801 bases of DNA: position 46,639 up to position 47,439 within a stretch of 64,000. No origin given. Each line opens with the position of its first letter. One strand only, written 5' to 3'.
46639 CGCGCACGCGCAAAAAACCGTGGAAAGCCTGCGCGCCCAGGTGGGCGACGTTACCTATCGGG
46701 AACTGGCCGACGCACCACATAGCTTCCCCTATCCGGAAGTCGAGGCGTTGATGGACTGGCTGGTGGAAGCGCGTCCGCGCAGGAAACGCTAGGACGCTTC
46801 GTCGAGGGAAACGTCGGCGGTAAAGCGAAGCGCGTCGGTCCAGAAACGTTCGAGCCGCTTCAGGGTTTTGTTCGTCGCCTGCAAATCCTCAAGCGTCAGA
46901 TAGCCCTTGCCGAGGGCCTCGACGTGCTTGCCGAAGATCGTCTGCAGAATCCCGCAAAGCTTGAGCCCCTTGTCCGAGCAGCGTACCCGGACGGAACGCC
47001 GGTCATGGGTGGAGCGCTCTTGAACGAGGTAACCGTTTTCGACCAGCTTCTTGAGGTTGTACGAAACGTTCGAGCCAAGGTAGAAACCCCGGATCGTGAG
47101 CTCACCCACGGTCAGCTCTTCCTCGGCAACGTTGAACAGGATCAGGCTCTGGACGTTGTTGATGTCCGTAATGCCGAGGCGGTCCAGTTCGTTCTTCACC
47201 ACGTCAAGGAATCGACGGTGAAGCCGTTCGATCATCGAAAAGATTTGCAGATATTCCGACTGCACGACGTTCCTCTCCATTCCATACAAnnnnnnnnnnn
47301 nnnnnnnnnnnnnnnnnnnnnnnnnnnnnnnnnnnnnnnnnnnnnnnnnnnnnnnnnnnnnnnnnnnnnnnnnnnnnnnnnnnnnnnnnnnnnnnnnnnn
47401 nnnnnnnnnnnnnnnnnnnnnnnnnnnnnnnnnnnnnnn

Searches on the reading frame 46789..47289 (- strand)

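Call 49: search_protein_families(library=pfam, proteins=[window:46789-47289:-], max_evalue=0.001)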
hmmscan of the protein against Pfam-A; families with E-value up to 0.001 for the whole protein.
window:46789-47289:- (166 aa): 4 families
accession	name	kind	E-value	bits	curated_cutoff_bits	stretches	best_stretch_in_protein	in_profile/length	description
PF13463.12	HTH_27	-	1.7e-12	47.9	22.2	1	44-108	2-68/68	Winged helix DNA-binding domain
PF12802.13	MarR_2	-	4e-12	46.5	27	1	42-99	2-61/61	MarR family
PF22381.2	Staph_reg_Sar_Rot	-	8.5e-06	26.2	27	1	47-110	16-80/85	Transcriptional regulator SarA/Rot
PF01047.28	MarR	-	3.6e-05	24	24.6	1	44-100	2-59/59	MarR family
